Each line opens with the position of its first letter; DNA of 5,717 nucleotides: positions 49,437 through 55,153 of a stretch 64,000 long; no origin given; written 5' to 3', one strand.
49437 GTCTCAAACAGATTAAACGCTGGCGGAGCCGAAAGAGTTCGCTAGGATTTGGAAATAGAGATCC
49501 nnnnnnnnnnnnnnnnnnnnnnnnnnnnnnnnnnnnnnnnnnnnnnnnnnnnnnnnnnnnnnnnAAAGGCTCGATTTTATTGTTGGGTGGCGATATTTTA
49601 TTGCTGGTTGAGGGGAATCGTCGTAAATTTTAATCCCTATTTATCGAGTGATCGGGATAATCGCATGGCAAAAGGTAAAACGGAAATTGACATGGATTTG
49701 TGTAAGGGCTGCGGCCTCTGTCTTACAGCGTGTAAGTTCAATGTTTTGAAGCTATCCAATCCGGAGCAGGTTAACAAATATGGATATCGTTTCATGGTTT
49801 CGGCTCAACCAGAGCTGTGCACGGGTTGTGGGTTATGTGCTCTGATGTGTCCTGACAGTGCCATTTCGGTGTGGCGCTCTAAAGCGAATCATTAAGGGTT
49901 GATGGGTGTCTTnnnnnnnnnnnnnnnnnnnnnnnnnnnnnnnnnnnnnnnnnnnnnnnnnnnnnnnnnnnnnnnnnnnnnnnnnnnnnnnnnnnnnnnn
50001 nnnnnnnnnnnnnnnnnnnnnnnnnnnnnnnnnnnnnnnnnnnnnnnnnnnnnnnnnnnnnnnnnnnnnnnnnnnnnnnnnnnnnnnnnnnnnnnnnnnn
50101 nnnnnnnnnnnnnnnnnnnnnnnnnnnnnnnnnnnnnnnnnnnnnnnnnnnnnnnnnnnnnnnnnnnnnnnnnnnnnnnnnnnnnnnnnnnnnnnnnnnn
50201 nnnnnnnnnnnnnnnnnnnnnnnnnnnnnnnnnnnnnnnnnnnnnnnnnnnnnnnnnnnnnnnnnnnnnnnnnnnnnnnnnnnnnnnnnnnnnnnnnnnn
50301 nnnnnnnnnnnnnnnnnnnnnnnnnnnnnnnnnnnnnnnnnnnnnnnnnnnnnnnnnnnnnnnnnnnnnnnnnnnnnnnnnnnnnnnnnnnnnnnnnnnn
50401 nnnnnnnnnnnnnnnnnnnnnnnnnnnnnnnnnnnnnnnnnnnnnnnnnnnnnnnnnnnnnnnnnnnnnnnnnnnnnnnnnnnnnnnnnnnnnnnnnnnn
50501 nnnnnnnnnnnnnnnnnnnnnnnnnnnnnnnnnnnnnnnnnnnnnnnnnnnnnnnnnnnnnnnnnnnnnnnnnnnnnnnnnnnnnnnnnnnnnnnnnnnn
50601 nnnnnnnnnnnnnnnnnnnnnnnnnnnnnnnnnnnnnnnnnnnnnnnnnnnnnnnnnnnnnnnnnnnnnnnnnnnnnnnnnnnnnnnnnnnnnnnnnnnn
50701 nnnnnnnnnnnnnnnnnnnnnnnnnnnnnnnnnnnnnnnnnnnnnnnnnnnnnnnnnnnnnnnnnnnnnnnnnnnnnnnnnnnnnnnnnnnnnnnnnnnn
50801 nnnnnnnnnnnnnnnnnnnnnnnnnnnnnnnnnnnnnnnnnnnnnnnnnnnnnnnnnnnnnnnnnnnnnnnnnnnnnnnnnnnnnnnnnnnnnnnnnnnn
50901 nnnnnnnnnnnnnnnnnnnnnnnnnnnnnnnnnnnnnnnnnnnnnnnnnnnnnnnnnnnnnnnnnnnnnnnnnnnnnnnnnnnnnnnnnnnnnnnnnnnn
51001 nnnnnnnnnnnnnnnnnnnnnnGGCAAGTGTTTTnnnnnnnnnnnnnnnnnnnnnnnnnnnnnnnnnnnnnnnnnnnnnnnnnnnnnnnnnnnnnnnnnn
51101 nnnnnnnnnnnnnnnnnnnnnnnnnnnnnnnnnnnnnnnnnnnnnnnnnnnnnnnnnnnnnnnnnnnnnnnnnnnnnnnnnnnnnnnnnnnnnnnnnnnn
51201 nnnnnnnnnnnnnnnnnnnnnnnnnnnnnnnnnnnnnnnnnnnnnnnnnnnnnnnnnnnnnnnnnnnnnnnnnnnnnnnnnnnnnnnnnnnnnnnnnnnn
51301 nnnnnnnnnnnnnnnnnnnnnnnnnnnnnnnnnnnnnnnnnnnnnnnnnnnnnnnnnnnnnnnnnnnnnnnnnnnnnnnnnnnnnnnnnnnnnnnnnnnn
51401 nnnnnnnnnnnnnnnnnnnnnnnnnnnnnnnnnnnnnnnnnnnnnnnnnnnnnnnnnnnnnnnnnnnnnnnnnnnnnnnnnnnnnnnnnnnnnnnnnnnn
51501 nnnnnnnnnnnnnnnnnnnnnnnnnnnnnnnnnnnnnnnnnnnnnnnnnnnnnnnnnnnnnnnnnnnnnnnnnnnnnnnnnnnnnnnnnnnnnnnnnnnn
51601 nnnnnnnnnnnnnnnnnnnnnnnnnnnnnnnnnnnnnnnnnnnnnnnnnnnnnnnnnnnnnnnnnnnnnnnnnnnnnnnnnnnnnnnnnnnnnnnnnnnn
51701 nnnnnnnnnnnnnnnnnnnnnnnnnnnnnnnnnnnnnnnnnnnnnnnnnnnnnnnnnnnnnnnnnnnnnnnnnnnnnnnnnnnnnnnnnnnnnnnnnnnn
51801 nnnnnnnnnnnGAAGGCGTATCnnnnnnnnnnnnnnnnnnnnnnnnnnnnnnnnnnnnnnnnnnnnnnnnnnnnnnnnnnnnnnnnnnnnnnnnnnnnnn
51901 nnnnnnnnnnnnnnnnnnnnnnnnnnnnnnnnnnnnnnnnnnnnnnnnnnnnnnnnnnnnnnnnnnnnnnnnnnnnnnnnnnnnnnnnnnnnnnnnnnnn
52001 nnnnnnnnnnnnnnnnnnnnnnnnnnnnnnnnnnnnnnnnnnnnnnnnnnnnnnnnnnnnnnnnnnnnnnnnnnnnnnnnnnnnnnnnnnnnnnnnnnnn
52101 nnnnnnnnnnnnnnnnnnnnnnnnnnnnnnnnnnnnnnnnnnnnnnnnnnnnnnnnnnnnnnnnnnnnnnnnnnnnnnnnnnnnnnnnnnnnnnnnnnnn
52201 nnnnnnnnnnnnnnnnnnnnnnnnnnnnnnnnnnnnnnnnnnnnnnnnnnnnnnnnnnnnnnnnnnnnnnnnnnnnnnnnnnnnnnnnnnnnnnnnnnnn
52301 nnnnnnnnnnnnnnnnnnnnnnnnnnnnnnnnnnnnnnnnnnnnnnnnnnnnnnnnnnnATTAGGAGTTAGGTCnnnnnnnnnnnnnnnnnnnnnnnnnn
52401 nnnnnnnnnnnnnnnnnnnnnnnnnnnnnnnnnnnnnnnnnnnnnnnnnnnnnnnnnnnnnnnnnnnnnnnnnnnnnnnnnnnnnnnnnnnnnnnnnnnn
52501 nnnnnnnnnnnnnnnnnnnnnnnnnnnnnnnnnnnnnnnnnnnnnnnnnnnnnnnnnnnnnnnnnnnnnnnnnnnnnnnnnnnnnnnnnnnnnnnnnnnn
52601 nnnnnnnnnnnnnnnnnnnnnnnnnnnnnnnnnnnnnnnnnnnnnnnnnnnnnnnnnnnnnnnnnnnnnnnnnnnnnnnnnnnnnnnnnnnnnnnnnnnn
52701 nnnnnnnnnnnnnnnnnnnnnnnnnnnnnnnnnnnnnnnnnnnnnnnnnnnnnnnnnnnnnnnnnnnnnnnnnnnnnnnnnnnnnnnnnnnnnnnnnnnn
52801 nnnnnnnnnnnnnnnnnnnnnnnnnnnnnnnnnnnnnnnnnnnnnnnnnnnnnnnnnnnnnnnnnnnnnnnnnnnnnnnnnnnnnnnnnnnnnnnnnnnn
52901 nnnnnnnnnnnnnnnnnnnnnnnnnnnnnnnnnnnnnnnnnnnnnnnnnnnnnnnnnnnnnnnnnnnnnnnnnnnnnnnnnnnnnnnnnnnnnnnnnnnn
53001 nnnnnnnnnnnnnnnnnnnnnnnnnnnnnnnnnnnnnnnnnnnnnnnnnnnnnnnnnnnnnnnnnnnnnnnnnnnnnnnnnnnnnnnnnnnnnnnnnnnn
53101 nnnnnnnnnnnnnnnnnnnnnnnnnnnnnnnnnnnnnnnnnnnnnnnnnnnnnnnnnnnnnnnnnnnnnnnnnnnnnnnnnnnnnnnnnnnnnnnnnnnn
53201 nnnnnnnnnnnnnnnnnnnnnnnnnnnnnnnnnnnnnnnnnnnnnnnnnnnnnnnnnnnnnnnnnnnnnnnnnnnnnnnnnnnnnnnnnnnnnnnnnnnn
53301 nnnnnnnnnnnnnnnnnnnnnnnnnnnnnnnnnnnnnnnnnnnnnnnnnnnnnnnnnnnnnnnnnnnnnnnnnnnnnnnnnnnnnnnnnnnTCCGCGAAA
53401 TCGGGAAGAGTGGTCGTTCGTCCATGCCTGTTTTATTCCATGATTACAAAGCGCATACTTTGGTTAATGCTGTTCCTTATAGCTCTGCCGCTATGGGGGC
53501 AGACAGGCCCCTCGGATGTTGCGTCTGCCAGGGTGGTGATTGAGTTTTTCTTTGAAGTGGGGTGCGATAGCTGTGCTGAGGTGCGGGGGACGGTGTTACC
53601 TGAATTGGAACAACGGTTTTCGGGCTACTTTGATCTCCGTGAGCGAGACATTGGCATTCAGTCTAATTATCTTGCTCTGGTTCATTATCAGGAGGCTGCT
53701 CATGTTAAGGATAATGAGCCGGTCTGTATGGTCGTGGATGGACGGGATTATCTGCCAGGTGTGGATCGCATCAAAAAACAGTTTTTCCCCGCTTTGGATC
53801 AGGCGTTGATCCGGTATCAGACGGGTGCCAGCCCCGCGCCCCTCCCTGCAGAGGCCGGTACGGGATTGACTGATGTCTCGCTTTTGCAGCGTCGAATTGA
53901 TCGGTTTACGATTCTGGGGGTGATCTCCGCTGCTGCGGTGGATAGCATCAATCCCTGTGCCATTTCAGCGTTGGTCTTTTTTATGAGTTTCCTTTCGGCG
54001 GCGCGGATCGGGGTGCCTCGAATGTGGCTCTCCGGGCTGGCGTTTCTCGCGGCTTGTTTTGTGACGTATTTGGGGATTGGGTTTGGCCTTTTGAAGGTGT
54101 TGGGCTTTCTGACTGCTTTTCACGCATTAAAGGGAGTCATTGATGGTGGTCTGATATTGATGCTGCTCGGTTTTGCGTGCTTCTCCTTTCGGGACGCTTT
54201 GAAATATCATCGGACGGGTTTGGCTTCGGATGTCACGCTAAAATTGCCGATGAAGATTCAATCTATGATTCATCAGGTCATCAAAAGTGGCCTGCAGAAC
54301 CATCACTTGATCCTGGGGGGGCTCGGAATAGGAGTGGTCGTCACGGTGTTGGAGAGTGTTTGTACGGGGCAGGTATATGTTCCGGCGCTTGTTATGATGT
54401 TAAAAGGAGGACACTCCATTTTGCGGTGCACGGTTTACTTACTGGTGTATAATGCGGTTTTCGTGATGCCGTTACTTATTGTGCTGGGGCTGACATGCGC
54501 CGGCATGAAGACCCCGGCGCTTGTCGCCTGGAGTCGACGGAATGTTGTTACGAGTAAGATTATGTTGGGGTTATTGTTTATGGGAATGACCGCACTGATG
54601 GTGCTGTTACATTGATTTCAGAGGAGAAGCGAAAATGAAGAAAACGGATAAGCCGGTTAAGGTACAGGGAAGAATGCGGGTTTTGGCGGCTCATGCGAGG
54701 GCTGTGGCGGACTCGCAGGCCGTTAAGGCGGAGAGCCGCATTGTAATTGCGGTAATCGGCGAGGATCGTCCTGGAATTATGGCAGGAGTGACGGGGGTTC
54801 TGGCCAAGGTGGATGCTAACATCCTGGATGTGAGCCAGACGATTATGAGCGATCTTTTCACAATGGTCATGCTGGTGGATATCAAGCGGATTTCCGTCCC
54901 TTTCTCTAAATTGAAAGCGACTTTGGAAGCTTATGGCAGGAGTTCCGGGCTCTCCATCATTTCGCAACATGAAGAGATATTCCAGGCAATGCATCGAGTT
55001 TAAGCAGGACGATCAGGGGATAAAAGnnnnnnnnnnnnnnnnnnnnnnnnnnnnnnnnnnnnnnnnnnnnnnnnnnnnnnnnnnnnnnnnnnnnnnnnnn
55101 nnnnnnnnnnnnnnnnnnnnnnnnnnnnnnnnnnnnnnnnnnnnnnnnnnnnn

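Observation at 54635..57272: Exosortase-family transpeptidase translationally coupled to the ACT/UPF0210 pair of unknown function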

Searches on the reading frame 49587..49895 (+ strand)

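Call 69: search_protein_families(library=pfam, proteins=[window:49587-49895:+], max_evalue=0.00001)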
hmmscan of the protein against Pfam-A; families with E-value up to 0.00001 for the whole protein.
window:49587-49895:+ (102 aa): 12 families
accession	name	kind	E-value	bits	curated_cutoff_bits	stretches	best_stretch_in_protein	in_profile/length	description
PF00037.32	Fer4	-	8.5e-15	54.3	21.1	2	75-94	5-24/24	4Fe-4S binding domain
PF12838.12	Fer4_7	-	1.8e-12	48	27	1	39-91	2-51/52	4Fe-4S dicluster domain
PF12837.12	Fer4_6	-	3.8e-12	45.9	25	1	33-54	3-24/24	4Fe-4S binding domain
PF12797.12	Fer4_2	-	1.9e-09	37.3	24.5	0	31-50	2-21/22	4Fe-4S binding domain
PF13187.11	Fer4_9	-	6.8e-09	36.1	27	1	39-93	2-52/52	4Fe-4S dicluster domain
PF14697.11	Fer4_21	-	9.5e-09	35.7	35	1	33-94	2-58/59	4Fe-4S dicluster domain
PF25160.1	LdpA_Fe-S-bd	-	3.2e-08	33.7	27.6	0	74-94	24-44/49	LdpA Fe-S cluster-binding domain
PF13237.11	Fer4_10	-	4.9e-08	33.2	25.5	0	71-90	2-21/53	4Fe-4S dicluster domain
PF13484.11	Fer4_16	-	8.2e-07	30.2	30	0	78-95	2-19/66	4Fe-4S double cluster binding domain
PF13459.11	Fer4_15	-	4e-06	27.9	22.4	0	33-50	2-19/66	4Fe-4S single cluster domain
PF12800.12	Fer4_4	-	5.1e-06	26.8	24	0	37-51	2-16/17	4Fe-4S binding domain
PF13183.11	Fer4_8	-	8.4e-06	26.7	27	0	36-90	2-66/68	4Fe-4S dicluster domain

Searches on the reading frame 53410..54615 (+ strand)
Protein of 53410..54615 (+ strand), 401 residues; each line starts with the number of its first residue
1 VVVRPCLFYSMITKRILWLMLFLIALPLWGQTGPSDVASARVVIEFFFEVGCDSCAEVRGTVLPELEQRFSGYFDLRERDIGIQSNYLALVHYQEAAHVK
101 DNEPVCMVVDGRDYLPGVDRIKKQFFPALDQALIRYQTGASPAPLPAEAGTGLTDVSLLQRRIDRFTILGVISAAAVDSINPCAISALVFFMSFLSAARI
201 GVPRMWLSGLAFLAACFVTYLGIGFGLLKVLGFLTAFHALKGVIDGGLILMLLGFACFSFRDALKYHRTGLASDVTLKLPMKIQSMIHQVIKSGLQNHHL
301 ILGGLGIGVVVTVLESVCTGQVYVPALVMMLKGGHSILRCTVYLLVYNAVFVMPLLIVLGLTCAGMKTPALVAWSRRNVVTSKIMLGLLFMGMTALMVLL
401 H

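Call 3: search_protein_families(library=ncbifam, proteins=[window:53410-54615:+], max_evalue=0.01)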
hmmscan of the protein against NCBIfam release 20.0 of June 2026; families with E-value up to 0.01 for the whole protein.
window:53410-54615:+ (401 aa): 0 families

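Call 4: search_protein_families(library=pfam, proteins=[window:53410-54615:+], max_evalue=0.01)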
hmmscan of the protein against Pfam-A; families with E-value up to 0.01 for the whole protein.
window:53410-54615:+ (401 aa): 1 family
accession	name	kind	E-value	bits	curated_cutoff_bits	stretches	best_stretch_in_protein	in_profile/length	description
PF11139.14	SfLAP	-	1.6e-06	28.2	35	1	172-397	2-206/213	Sap, sulfolipid-1-addressing protein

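Call 15: search_solved_structures(query=window:53410-54615:+, max_evalue=1)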
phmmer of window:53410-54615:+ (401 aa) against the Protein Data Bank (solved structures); distinct sequences matched with E-value up to 1: 0.

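Call 21: find_homologous_proteins(query=window:53410-54615:+, max_evalue=0.001)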
Query window:53410-54615:+ (401 aa): 523 proteins with E <= 0.001 among 8000 candidates; the best 120 are listed.
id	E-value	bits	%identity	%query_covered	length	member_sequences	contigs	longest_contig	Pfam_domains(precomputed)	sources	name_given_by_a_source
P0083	3.8e-248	841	100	95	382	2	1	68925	PF11139.15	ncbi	ncbi:MAG: hypothetical protein WCI03_05925 [bacterium]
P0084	1.4e-219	747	86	98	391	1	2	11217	PF11139.15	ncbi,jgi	jgi:hypothetical protein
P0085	7.1e-180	617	73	98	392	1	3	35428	-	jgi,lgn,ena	-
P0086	8.4e-180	616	74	95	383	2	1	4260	PF11139.15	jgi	-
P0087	9.0e-179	613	72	94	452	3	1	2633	PF11139.15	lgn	-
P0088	5.3e-176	604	72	98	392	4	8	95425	PF11139.15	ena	-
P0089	9.6e-174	596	71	97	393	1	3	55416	PF11139.15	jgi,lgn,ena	-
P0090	4.9e-170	584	71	98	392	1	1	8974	PF11139.15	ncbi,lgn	-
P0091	5.8e-169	581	70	98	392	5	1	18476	PF11139.15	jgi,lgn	jgi:hypothetical protein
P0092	5.2e-168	577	69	94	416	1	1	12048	-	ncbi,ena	-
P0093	6.1e-168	577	69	98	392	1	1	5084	PF11139.15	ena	-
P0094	7.3e-168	577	69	94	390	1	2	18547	PF11139.15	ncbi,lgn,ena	-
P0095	7.1e-161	554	68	96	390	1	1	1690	PF11139.15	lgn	-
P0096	6.1e-160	551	67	96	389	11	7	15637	-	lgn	-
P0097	5.1e-150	518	65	94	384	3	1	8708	PF11139.15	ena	-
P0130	3.2e-120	420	52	95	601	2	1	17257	PF07610.18,PF22544.3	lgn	-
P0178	1.4e-90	323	47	85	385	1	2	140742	-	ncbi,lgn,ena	-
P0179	1.5e-90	322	46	90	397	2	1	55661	-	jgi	jgi:hypothetical protein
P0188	7.0e-89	317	44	86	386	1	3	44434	-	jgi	-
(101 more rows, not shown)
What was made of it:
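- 53410..54615 (+): DsbD/CcdA-like thiol-disulfide membrane protein. It has a signal anchor, a periplasmic thioredoxin-fold domain with C52xxC55, and a six-TM domain with C183 (NPCA) and C318 (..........). It is the first gene of the conserved string in this genome. NCBI calls a 382-aa product, so the true start is probably near 53467. A 100% identical protein, P0083, is on record (call 21).
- On DsbD/CcdA-type thiol-disulfide transporter: Source annotations call some homologues CcdA (call 21).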

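Call 22: find_encoding_contigs(protein=P0178, flank=6000, max_places=2)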
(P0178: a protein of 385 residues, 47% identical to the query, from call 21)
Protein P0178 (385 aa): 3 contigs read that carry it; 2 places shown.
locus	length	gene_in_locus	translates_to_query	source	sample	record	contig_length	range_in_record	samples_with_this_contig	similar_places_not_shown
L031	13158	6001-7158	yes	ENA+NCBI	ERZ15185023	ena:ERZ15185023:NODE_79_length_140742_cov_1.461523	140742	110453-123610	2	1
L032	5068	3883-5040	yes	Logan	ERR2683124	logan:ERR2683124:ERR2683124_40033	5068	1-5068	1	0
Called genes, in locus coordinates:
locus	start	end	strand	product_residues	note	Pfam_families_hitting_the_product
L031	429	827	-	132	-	PF05168:HEPN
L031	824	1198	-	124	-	PF01909:NTP_transf_2, PF18765:Polbeta (weak)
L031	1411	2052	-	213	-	PF01725:Ham1p_like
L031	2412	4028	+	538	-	PF13320:GH123_cat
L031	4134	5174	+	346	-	PF00557:Peptidase_M24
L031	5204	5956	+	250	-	PF00106:adh_short, PF03807:F420_oxidored (weak), PF08659:KR, PF13561:adh_short_C2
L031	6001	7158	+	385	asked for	-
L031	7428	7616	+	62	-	PF01632:Ribosomal_L35p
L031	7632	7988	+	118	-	PF00453:Ribosomal_L20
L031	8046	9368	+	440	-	PF02878:PGM_PMM_I, PF02879:PGM_PMM_II, PF02880:PGM_PMM_III, PF00408:PGM_PMM_IV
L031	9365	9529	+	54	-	-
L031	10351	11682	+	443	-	PF10509:GalKase_gal_bdg, PF00288:GHMP_kinases_N, PF08544:GHMP_kinases_C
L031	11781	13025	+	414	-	PF02606:LpxK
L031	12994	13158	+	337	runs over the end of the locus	PF01075:Glyco_transf_9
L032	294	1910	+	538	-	PF13320:GH123_cat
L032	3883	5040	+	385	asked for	-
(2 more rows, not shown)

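Call 23: find_encoding_contigs(protein=P0179, flank=6000, max_places=2)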
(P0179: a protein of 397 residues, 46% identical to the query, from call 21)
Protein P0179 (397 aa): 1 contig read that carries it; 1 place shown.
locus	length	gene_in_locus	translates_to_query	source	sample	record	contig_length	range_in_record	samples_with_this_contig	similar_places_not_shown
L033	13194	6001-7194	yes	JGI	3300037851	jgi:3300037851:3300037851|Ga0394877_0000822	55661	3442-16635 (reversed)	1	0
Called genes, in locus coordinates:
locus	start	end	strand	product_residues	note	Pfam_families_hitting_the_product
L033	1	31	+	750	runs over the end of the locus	PF13646:HEAT_2 (weak)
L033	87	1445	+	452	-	PF13487:HD_5, PF01966:HD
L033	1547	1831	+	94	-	PF00216:Bac_DNA_binding, PF18291:HU-HIG, PF18289:HU-CCDC81_euk_2 (weak)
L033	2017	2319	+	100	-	PF12850:Metallophos_2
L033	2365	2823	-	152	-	PF00582:Usp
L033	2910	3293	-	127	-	PF00072:Response_reg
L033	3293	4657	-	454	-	PF01026:TatD_DNase, PF04055:Radical_SAM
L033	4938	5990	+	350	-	PF07610:DUF1573, PF22544:HYDIN_VesB_CFA65-like_Ig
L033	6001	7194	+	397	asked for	-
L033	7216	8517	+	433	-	PF00330:Aconitase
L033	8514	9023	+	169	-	PF00694:Aconitase_C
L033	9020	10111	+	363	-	PF00180:Iso_dh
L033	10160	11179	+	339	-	PF01118:Semialdhyde_dh, PF02774:Semialdhyde_dhC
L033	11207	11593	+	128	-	-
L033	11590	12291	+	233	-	PF11612:T2SSJ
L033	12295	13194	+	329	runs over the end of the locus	PF21687:T2SSK_1st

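Call 24: find_encoding_contigs(protein=P0188, flank=6000, max_places=2)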
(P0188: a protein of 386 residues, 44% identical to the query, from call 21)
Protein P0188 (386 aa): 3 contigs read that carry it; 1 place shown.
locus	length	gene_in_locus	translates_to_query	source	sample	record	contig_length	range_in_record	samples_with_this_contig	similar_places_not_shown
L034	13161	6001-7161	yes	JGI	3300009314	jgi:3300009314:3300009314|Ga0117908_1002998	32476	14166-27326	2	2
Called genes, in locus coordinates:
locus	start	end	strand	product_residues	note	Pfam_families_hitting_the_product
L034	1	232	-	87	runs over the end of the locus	PF02604:PhdYeFM_antitox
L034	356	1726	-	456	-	PF01546:Peptidase_M20, PF07687:M20_dimer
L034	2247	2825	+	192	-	PF00072:Response_reg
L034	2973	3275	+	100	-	PF12728:HTH_17 (weak)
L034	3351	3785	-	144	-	-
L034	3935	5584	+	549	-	PF03063:Prismane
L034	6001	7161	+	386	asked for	-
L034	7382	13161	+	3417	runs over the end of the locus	PF25390:WD40_RLD, PF00415:RCC1, PF13540:RCC1_2, PF00415:RCC1, PF13540:RCC1_2, PF25390:WD40_RLD, PF00415:RCC1, PF13540:RCC1_2, +4 more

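Call 70: predict_structure(alignment_id=A3)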
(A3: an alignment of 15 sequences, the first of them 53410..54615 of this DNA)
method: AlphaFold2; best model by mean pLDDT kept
length: 401 residues; sequences in the alignment: 15
mean_pLDDT: 77.7   pTM: 0.58
mean pLDDT of the five models: 77.7, 77.1, 75.1, 74.1, 72.3
residues with pLDDT >= 90: 66; 70-90: 258; 50-70: 46; < 50: 31
segments of 3 or more residues with pLDDT < 50: 1-7, 27-38, 145-156
pLDDT, mean of each block of 10 residues (from residue 1): 47 76 59 41 87 85 91 86 77 81 85 90 93 80 47 48 67 79 79 83 91 92 86 69 78 83 85 72 80 76 86 82 75 73 88 89 87 82 80 74 55
secondary structure, 60 per line:
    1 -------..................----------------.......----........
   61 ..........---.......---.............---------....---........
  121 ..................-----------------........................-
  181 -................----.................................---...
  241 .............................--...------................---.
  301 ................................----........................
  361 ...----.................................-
elements in order: H8-25 E42-48 H53-70 E74-80 H84-96 E106-109 E113-116 H117-138 H156-179 H182-197 H202-234 H238-269 H281-296 H300-332 H337-363 H368-400

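Call 72: fold_search(model_id=the predicted structure, library=pdb)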
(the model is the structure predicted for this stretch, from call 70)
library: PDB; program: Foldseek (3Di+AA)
matches with E <= 10: 868; with E <= 0.001: 0
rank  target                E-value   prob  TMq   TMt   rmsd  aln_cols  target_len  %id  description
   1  4knd_A                4.1e-02  1.00  0.18  0.59   3.7        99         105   19  Thioredoxin from Anaeromyxobacter dehalogenans. (released 2013-05-22)
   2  4cw9_B                4.7e-02  1.00  0.16  0.53   3.5        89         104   20  Entamoeba histolytica thiredoxin C34S mutant (released 2015-05-13)
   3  1wjk_MODEL_1_A        5.1e-02  1.00  0.15  0.52   6.3       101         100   21  Solution structure of hypothetical protein C330018D20Rik from Mus musculus (released 2004-11-29)
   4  3msz_A                5.9e-02  1.00  0.16  0.58   4.8        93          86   13  Crystal Structure of Glutaredoxin 1 from Francisella tularensis Complexed with Cacodylate (released 2010-05-19)
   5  4o32_A                6.5e-02  0.99  0.15  0.52   5.0        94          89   17  Structure of a malarial protein (released 2014-12-24)
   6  3lgc                  7.1e-02  0.99  0.15  0.51   5.3        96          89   14  Crystal Structure of Glutaredoxin 1 from Francisella tularensis (released 2010-02-16)
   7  4o32_C                7.1e-02  0.98  0.15  0.48   5.3        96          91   17  Structure of a malarial protein (released 2014-12-24)
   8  6zmu_A                7.8e-02  1.00  0.17  0.51   4.1        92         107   20  Crystal structure of the germline-specific thioredoxin protein Deadhead (Thioredoxin-1) from Drospohila melanogaster,  (released 2020-10-21)
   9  1fb0_A                8.6e-02  1.00  0.17  0.53   4.4       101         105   15  CRYSTAL STRUCTURE OF THIOREDOXIN M FROM SPINACH CHLOROPLAST (REDUCED FORM) (released 2000-09-20)
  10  3gnj_B                8.6e-02  0.99  0.16  0.49   4.2        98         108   17  The crystal structure of a thioredoxin-related protein from Desulfitobacterium hafniense DCB (released 2009-05-12)
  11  4o32_B                8.6e-02  0.98  0.15  0.48   5.2        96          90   17  Structure of a malarial protein (released 2014-12-24)
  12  4knd_B                9.0e-02  1.00  0.18  0.60   3.3        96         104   19  Thioredoxin from Anaeromyxobacter dehalogenans. (released 2013-05-22)
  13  3ziv_A                9.0e-02  1.00  0.17  0.53   3.9        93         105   18  Crystal Structure of Ancestral Thioredoxin Relative to last Archaea- Eukaryotes Common Ancestor (AECA) from the Precam (released 2013-08-21)
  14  2puk_C                9.4e-02  1.00  0.15  0.47   3.9        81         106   14  Crystal structure of the binary complex between ferredoxin: thioredoxin reductase and thioredoxin m (released 2007-07-10)
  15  1v98_A                1.0e-01  0.99  0.17  0.57   4.2        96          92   18  Crystal Structure Analysis of Thioredoxin from Thermus thermophilus (released 2005-02-01)
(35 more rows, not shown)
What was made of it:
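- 53410..54615 (+): In the AF2 model, residues about 40-140 match thioredoxins and glutaredoxins (calls 70, 72).
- On DsbD/CcdA-type thiol-disulfide transporter: Probability is about 1.0, but the E-values are weak at 0.04-0.2 (call 72).
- Checked: Its N-terminal domain is modelled as a thioredoxin fold (calls 70, 72).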

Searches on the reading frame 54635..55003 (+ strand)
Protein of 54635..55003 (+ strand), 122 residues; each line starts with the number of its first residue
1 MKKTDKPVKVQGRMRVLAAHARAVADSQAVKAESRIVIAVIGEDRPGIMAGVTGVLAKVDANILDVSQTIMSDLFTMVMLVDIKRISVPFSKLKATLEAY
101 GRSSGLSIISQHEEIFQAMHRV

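Call 3: search_protein_families(library=ncbifam, proteins=[window:54635-55003:+], max_evalue=0.01)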
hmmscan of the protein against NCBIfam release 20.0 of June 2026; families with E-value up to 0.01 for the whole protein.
window:54635-55003:+ (122 aa): 7 families
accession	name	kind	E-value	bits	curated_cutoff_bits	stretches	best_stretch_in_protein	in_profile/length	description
NF001220.0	PRK00194.1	equivalog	1.7e-32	111.6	74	1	34-122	2-90/90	ACT domain-containing protein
NF006352.0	PRK08577.1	equivalog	1.9e-06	28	140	1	31-99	52-122/136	hypothetical protein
NF003361.0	PRK04435.1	equivalog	2.3e-06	27.5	131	1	26-111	61-147/148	ACT domain-containing protein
NF008612.0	PRK11589.1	equivalog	3.6e-06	26.5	267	1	33-82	6-55/189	glycine cleavage system transcriptional repressor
NF004684.0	PRK06027.1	subfamily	0.00052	19.8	223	1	33-103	4-76/286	formyltetrahydrofolate deformylase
NF005600.0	PRK07334.1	equivalog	0.0038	15.9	496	1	30-71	326-368/408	threonine ammonia-lyase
NF003467.0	PRK05092.1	equivalog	0.0043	14.8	959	1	23-67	729-773/940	[protein-PII] uridylyltransferase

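Call 4: search_protein_families(library=pfam, proteins=[window:54635-55003:+], max_evalue=0.01)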
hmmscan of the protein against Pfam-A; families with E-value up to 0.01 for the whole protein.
window:54635-55003:+ (122 aa): 5 families
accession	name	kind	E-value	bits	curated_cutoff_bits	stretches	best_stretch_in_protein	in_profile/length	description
PF13740.12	ACT_6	-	8.3e-15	54.9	23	1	35-107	2-72/76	ACT domain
PF01842.31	ACT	-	1.4e-08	34.8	27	1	37-95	2-63/66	ACT domain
PF13291.12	ACT_4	-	2.5e-05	25.3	27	1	37-86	8-59/80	ACT domain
PF13840.12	ACT_7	-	0.00052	20.2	27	1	36-73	7-47/65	ACT domain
PF22629.2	ACT_AHAS_ss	-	0.00057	20.4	27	1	38-82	1-47/67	AHAS small subunit-like ACT domain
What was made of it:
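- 54635..55003 (+): ACT-domain protein of the UPF0237 family, with a roughly 33-aa N-terminal extension. It is the partner of UPF0210. NF001220 scores 111.6 bits against a cutoff of 74, and PF13740 matches (calls 3, 4).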
